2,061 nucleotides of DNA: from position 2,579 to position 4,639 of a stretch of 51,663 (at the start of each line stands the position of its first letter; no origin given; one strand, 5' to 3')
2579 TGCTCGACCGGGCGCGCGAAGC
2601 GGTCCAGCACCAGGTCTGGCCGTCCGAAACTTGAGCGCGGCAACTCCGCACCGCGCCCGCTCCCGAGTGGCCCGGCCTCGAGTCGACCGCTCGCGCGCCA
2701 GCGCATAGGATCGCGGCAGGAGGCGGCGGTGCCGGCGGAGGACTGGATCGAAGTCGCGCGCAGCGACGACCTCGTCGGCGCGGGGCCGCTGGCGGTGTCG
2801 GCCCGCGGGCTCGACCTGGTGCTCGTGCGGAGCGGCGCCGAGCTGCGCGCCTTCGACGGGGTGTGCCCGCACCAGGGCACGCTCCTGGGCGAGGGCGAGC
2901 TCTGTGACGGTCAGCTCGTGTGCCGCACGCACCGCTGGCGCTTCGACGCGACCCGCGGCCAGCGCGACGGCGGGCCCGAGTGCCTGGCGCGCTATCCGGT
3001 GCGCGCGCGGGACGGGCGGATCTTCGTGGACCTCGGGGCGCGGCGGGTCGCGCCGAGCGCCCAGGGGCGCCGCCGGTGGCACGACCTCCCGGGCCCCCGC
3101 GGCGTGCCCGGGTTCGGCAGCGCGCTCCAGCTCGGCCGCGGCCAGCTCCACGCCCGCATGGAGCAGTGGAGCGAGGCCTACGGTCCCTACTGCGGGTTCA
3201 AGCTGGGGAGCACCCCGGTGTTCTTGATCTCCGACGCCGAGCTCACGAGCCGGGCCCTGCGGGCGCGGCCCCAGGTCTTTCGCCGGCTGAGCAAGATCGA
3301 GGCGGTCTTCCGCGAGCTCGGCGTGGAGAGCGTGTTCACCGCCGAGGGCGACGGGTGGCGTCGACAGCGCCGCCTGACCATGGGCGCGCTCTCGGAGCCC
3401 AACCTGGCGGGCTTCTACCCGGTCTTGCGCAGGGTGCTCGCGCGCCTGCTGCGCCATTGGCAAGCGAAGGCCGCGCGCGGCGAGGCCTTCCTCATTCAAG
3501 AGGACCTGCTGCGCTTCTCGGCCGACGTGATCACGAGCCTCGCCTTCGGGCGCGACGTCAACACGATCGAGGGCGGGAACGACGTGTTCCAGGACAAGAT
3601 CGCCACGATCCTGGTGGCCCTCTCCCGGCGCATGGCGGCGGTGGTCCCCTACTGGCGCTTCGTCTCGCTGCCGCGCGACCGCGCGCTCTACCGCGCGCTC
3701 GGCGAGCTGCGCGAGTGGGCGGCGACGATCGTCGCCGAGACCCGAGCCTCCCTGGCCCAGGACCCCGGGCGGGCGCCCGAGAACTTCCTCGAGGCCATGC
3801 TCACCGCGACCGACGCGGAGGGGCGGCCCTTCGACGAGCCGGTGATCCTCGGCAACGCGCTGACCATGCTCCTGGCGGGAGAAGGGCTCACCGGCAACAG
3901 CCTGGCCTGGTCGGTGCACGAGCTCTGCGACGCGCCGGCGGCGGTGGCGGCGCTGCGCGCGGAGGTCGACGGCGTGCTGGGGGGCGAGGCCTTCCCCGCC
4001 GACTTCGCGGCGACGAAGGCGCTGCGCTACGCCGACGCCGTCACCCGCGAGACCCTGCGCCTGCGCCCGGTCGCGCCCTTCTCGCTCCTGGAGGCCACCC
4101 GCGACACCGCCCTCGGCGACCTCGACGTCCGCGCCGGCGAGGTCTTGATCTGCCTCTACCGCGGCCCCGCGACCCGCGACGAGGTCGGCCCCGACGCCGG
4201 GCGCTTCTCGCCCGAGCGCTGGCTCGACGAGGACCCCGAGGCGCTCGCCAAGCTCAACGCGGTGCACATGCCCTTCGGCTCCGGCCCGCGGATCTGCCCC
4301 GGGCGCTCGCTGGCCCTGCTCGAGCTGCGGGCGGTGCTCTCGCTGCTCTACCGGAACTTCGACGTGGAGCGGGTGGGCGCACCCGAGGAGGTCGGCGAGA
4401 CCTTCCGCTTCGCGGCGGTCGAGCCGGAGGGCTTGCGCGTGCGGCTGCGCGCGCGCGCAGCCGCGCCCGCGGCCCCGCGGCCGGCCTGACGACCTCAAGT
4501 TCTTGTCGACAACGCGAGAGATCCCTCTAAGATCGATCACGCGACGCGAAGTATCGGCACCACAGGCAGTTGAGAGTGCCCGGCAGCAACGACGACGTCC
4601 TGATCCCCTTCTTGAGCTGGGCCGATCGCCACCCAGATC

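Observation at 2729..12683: Six-gene translationally coupled operon: Rieske-P450, CAR-like A-ACP-R, P450, sulfotransferase, SDR and type I BVMO, a compact oxidising/sulfating lipid pathway I cannot match to a described cluster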

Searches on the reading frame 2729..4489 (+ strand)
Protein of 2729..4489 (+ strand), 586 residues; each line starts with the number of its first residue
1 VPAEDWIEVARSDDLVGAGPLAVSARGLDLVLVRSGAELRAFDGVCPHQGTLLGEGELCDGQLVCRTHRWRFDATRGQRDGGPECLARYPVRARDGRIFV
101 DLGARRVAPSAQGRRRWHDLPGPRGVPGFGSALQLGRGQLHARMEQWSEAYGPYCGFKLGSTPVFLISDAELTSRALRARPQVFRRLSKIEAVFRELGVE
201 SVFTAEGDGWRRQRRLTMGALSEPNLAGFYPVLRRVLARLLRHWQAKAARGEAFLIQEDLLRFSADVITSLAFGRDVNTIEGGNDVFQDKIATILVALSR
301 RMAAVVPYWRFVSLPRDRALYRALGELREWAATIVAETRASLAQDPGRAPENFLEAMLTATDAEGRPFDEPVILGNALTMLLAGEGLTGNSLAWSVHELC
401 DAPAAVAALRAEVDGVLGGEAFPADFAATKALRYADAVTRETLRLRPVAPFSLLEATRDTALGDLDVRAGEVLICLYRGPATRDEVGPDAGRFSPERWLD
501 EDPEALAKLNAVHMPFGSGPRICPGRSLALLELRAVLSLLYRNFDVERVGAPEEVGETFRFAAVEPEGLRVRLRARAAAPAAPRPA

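Call 5: search_protein_families(library=pfam, proteins=[window:2729-4489:+], max_evalue=0.001)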
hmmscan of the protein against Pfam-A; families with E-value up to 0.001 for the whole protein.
window:2729-4489:+ (586 aa): 2 families
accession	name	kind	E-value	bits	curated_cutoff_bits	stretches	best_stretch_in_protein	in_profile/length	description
PF00067.27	p450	-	5.9e-70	236.8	22.8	1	121-552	2-442/462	Cytochrome P450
PF00355.32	Rieske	-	1.4e-14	54.2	20.3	1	6-85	2-81/88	Rieske [2Fe-2S] domain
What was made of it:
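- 2729..4489 (+): g1: N-terminal Rieske [2Fe-2S] ferredoxin domain (residues 6-85) fused to a cytochrome P450 (residues 121-552), 586 aa. It is a clade-specific addition to the cluster. Pfam Rieske 1.4e-14 and p450 5.9e-70 (call 5).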

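Call 6: search_protein_families(library=ncbifam, proteins=[window:2729-4489:+], max_evalue=0.001)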
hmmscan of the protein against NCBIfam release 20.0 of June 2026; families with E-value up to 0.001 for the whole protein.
window:2729-4489:+ (586 aa): 11 families
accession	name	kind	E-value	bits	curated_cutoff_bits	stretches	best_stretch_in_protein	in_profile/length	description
NF051859.1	AlbFlvMonOxTrpSyn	equivalog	2e-40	138.7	700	1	124-553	26-436/457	bifunctional albaflavenone monooxygenase/terpene synthase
NF045812.1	PentlenOxigase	equivalog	8.3e-28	97.4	800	1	123-578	7-442/444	pentalenene oxygenase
NF050147.1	aminopyruv_ApyO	equivalog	5.3e-27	94.5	525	1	200-547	78-396/444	RiPP biosynthesis cytochrome P450 ApyO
NF041683.1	ant_diox_AndAb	equivalog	1.1e-08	35.2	150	1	5-101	1-99/100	anthranilate 1,2-dioxygenase ferredoxin subunit AndAb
NF045816.1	PentlenlactSyn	equivalog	3.2e-07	29.4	700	1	456-554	288-376/396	pentalenolactone synthase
TIGR04538.1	P450_cycloAA_1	subfamily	8e-07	28.2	500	1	436-540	259-362/395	cytochrome P450, cyclodipeptide synthase-associated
NF007422.0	PRK09965.1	equivalog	1.6e-05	24.9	113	1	30-105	26-103/106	bifunctional 3-phenylpropionate/cinnamic acid dioxygenase ferredoxin subunit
TIGR02378.1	nirD_assim_sml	equivalog_domain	2.4e-05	24.4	74.65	1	6-101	2-104/105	nitrite reductase small subunit NirD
TIGR02377.1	MocE_fam_FeS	subfamily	5.8e-05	23.1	136.15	1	6-102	2-101/101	MocE family 2Fe-2S type ferredoxin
NF042948.2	3PPDioc_HcaC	equivalog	0.00032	20.9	150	1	7-103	4-103/105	3-phenylpropionate/cinnamic acid dioxygenase ferredoxin subunit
NF041177.1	Cyp119_Thmprot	equivalog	0.00076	18.4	680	0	440-554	247-350/368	cytochrome P450 Cyp119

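Call 35: find_homologous_proteins(query=window:2729-4489:+, max_evalue=1e-20)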
Query window:2729-4489:+ (586 aa): 1152 proteins with E <= 1e-20 among 8000 candidates; the best 120 are listed.
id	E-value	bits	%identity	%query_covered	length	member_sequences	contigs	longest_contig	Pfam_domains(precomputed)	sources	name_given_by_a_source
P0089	0.0e+0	1306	100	100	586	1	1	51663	PF00355.33,PF00067.28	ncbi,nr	ncbi:MAG: cytochrome P450 [Planctomycetes bacterium]|nr:cytochrome P450 [Planctomycetota bacterium]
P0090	2.6e-286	969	75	99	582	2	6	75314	PF00355.33,PF00067.28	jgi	-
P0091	1.3e-282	957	74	99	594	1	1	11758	PF00355.33,PF00067.28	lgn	-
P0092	1.1e-261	887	70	98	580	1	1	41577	PF00355.33,PF00067.28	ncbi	ncbi:MAG: cytochrome P450 [Planctomycetota bacterium]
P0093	2.6e-178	612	52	97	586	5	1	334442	PF00355.33,PF00067.28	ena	-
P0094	1.3e-177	610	52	96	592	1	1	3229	PF00355.33,PF00067.28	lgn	-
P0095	1.1e-176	607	52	98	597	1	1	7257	PF00355.33,PF00067.28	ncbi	ncbi:MAG: cytochrome P450 [Gemmatimonadaceae bacterium]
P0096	6.3e-176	604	51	97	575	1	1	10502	PF00355.33,PF00067.28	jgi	jgi:cytochrome P450/nitrite reductase/ring-hydroxylating ferredoxin subunit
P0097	7.6e-176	604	51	98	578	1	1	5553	PF00355.33,PF00067.28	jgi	jgi:cytochrome P450/nitrite reductase/ring-hydroxylating ferredoxin subunit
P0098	8.6e-176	604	52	98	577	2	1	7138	PF00355.33,PF00067.28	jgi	jgi:cytochrome P450/nitrite reductase/ring-hydroxylating ferredoxin subunit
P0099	2.7e-175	602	52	97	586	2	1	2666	PF00355.33,PF00067.28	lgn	-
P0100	9.2e-175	600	52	97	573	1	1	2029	PF00355.33,PF00067.28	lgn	-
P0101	1.5e-174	600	50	98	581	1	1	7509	PF00355.33,PF00067.28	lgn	-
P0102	1.9e-174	599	49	97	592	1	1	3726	PF00355.33,PF00067.28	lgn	-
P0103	3.3e-174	599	51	99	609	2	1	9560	PF00355.33,PF00067.28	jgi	jgi:cytochrome P450/nitrite reductase/ring-hydroxylating ferredoxin subunit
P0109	8.3e-173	594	51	97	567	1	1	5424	PF00355.33,PF00067.28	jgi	jgi:cytochrome P450/nitrite reductase/ring-hydroxylating ferredoxin subunit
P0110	1.0e-172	594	50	95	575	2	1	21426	PF00355.33,PF00067.28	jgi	jgi:cytochrome P450/nitrite reductase/ring-hydroxylating ferredoxin subunit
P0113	1.4e-172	593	50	98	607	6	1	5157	PF00355.33,PF00067.28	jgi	jgi:cytochrome P450/nitrite reductase/ring-hydroxylating ferredoxin subunit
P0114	2.4e-172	592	51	97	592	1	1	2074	PF00355.33,PF00067.28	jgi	jgi:cytochrome P450/nitrite reductase/ring-hydroxylating ferredoxin subunit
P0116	2.8e-172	592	50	97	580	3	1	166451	PF00355.33,PF00067.28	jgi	jgi:cytochrome P450/nitrite reductase/ring-hydroxylating ferredoxin subunit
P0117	3.3e-172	592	52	98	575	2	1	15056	PF00355.33,PF00067.28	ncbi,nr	ncbi:MAG TPA: cytochrome P450 [Vicinamibacteria bacterium]|nr:cytochrome P450 [Vicinamibacteria bact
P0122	6.0e-172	591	50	98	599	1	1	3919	PF00355.33,PF00067.28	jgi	jgi:cytochrome P450/nitrite reductase/ring-hydroxylating ferredoxin subunit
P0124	6.6e-172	591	50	98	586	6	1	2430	PF00355.33,PF00067.28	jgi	jgi:cytochrome P450/nitrite reductase/ring-hydroxylating ferredoxin subunit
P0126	1.9e-171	590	50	95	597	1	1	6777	PF00355.33,PF00067.28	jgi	jgi:cytochrome P450/nitrite reductase/ring-hydroxylating ferredoxin subunit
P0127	3.0e-171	589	50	98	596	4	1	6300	PF00355.33,PF00067.28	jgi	jgi:cytochrome P450/nitrite reductase/ring-hydroxylating ferredoxin subunit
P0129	4.7e-171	588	51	98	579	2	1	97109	PF00355.33,PF00067.28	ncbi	ncbi:MAG: cytochrome P450 [Nannocystaceae bacterium]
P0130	5.4e-171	588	50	98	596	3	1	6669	PF00355.33,PF00067.28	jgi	jgi:cytochrome P450/nitrite reductase/ring-hydroxylating ferredoxin subunit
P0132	7.6e-171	588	49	98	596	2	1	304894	PF00355.33,PF00067.28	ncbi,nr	ncbi:MAG: cytochrome P450 [Kofleriaceae bacterium]|nr:cytochrome P450 [Kofleriaceae bacterium]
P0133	7.9e-171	588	53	98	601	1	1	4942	PF00355.33,PF00067.28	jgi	jgi:cytochrome P450/nitrite reductase/ring-hydroxylating ferredoxin subunit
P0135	1.1e-170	587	51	97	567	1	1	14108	PF00355.33,PF00067.28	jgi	jgi:cytochrome P450/nitrite reductase/ring-hydroxylating ferredoxin subunit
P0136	1.2e-170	587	51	97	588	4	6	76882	PF00355.33,PF00067.28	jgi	jgi:cytochrome P450/nitrite reductase/ring-hydroxylating ferredoxin subunit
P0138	1.8e-170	586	51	97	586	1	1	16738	PF00355.33,PF00067.28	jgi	jgi:cytochrome P450/nitrite reductase/ring-hydroxylating ferredoxin subunit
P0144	5.7e-170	585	50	99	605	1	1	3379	PF00355.33,PF00067.28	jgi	jgi:cytochrome P450/nitrite reductase/ring-hydroxylating ferredoxin subunit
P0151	3.1e-169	582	50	97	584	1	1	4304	PF00355.33,PF00067.28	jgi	jgi:cytochrome P450/nitrite reductase/ring-hydroxylating ferredoxin subunit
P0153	3.2e-169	582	51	97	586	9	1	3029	PF00355.33,PF00067.28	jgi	jgi:cytochrome P450/nitrite reductase/ring-hydroxylating ferredoxin subunit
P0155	3.6e-169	582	52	97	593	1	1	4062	PF00355.33,PF00067.28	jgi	jgi:cytochrome P450/nitrite reductase/ring-hydroxylating ferredoxin subunit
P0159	8.2e-169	581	49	98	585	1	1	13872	PF00355.33,PF00067.28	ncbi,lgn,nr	ncbi:MAG: cytochrome P450 [Nannocystaceae bacterium]|nr:cytochrome P450 [Nannocystaceae bacterium]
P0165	1.4e-168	580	51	96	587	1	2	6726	PF00355.33,PF00067.28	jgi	jgi:cytochrome P450/nitrite reductase/ring-hydroxylating ferredoxin subunit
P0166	1.8e-168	580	49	99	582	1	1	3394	PF00355.33,PF00067.28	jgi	jgi:cytochrome P450/nitrite reductase/ring-hydroxylating ferredoxin subunit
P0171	2.6e-168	579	51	98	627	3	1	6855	PF00355.33,PF00067.28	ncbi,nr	ncbi:MAG TPA: cytochrome P450 [Polyangia bacterium]|nr:cytochrome P450 [Polyangia bacterium]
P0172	2.7e-168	579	51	96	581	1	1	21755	PF00355.33,PF00067.28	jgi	jgi:cytochrome P450/nitrite reductase/ring-hydroxylating ferredoxin subunit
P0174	4.1e-168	579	52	97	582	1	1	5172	PF00355.33,PF00067.28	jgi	jgi:cytochrome P450/nitrite reductase/ring-hydroxylating ferredoxin subunit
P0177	5.1e-168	578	50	98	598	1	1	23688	PF00355.33,PF00067.28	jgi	jgi:cytochrome P450/nitrite reductase/ring-hydroxylating ferredoxin subunit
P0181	6.7e-168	578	52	97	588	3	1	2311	PF00355.33,PF00067.28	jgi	jgi:cytochrome P450/nitrite reductase/ring-hydroxylating ferredoxin subunit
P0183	7.1e-168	578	49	99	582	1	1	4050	PF00355.33,PF00067.28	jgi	jgi:cytochrome P450/nitrite reductase/ring-hydroxylating ferredoxin subunit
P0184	7.6e-168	578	51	96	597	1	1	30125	PF00355.33,PF00067.28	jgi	jgi:cytochrome P450/nitrite reductase/ring-hydroxylating ferredoxin subunit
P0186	8.1e-168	578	50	99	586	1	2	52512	PF00355.33,PF00067.28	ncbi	ncbi:MAG: cytochrome P450 [Methylocella sp.]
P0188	8.7e-168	577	49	99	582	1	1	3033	PF00355.33,PF00067.28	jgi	jgi:cytochrome P450/nitrite reductase/ring-hydroxylating ferredoxin subunit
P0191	1.1e-167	577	49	98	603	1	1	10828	PF00355.33,PF00067.28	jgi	jgi:cytochrome P450/nitrite reductase/ring-hydroxylating ferredoxin subunit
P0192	1.2e-167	577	48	100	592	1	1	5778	PF00355.33,PF00067.28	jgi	jgi:cytochrome P450/nitrite reductase/ring-hydroxylating ferredoxin subunit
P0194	1.2e-167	577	51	98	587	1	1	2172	PF00355.33,PF00067.28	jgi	jgi:cytochrome P450/nitrite reductase/ring-hydroxylating ferredoxin subunit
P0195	1.4e-167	577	50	98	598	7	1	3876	PF00355.33,PF00067.28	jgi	jgi:cytochrome P450/nitrite reductase/ring-hydroxylating ferredoxin subunit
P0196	1.4e-167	577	49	97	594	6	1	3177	PF00355.33,PF00067.28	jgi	jgi:cytochrome P450/nitrite reductase/ring-hydroxylating ferredoxin subunit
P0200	1.6e-167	577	48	96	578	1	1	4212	PF00355.33,PF00067.28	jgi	jgi:cytochrome P450/nitrite reductase/ring-hydroxylating ferredoxin subunit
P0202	1.7e-167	576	49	97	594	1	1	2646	PF00355.33,PF00067.28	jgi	jgi:cytochrome P450/nitrite reductase/ring-hydroxylating ferredoxin subunit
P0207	2.5e-167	576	48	98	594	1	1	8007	PF00355.33,PF00067.28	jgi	jgi:cytochrome P450/nitrite reductase/ring-hydroxylating ferredoxin subunit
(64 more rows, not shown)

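Call 36: find_encoding_contigs(protein=P0093, flank=8000, max_places=1)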
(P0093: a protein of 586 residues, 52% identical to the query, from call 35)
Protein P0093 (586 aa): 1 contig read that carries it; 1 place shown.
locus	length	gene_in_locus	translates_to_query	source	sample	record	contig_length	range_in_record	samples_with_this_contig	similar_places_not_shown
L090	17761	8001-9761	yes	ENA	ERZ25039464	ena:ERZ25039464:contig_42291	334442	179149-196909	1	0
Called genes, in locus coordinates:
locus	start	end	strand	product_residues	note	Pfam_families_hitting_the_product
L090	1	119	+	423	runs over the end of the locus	PF01041:DegT_DnrJ_EryC1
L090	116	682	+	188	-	PF09335:VTT_dom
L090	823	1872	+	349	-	PF13432:TPR_16 (faint), PF13428:TPR_14 (faint), PF14559:TPR_19 (faint), PF07719:TPR_2 (faint)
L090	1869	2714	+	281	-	PF05762:VWA_CoxE (weak), PF00092:VWA, PF13519:VWA_2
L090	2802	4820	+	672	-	PF01011:PQQ, PF13360:PQQ_2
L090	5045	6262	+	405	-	PF00563:EAL, PF08668:HDOD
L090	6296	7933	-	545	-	PF00005:ABC_tran, PF00006:ATP-synt_ab (faint), PF02463:SMC_N (faint), PF13476:AAA_23 (faint), PF13555:AAA_29 (faint), PF13304:AAA_21 (faint), PF12848:ABC_tran_Xtn, PF00005:ABC_tran, +1 more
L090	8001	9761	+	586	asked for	PF00355:Rieske, PF00067:p450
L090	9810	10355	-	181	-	-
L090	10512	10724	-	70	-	-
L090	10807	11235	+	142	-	-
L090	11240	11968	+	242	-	-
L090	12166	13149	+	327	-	PF00762:Ferrochelatase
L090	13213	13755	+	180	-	PF13620:CarboxypepD_reg, PF13715:CarbopepD_reg_2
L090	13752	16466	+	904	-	PF25183:OMP_b-brl_4, PF00593:TonB_dep_Rec_b-barrel (weak)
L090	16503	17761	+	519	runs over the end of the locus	PF01425:Amidase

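Call 37: find_encoding_contigs(protein=P0132, flank=8000, max_places=1)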
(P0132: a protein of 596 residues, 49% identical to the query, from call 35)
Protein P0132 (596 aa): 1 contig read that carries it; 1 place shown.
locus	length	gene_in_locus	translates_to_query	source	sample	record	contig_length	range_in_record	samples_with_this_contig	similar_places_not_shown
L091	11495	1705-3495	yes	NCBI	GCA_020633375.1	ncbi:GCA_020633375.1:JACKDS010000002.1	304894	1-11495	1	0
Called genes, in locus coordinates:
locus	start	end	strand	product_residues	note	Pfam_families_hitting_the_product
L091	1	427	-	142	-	PF08818:DUF1801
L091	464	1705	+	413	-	PF13000:Acatn, PF07690:MFS_1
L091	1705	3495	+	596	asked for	PF00355:Rieske, PF00067:p450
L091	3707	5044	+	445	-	PF03358:FMN_red (weak)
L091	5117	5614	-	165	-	-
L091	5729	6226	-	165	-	-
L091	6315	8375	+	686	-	PF00144:Beta-lactamase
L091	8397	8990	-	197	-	PF20033:DUF6438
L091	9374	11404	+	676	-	PF00009:GTP_EFTU, PF03144:GTP_EFTU_D2, PF22042:EF-G_D2, PF14492:EFG_III, PF03764:EFG_IV, PF00679:EFG_C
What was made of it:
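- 2729..4489 (+): All of the 120 best-listed homologues (1152 at E<=1e-20), about 50% identical, share the fusion; the two loci I looked at (L090, L091) are outside this context (calls 35-37).
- g1 is not translationally coupled, and the two of its homologues I examined at about 50% identity sit outside this context (calls 36, 37). The two g1 homologues examined at about 50% identity sit outside this context (calls 36, 37).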

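Call 46: find_encoding_contigs(protein=P0091, flank=10000, max_places=1)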
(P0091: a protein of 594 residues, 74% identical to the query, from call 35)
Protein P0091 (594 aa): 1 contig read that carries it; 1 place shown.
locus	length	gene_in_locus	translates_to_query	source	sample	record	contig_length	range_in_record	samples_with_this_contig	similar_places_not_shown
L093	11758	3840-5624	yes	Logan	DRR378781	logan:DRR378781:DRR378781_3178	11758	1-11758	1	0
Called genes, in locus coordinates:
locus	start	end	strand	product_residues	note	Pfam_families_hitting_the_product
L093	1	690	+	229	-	?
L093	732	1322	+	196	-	PF13646:HEAT_2 (weak)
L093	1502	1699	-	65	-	-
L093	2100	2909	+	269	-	-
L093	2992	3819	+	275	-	PF14446:Prok-RING_1 (weak)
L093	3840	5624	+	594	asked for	PF00355:Rieske, PF00067:p450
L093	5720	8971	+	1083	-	PF00501:AMP-binding, PF01370:Epimerase, PF07993:NAD_binding_4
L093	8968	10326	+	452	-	PF00067:p450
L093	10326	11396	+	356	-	PF00685:Sulfotransfer_1 (weak), PF13469:Sulfotransfer_3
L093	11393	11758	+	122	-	?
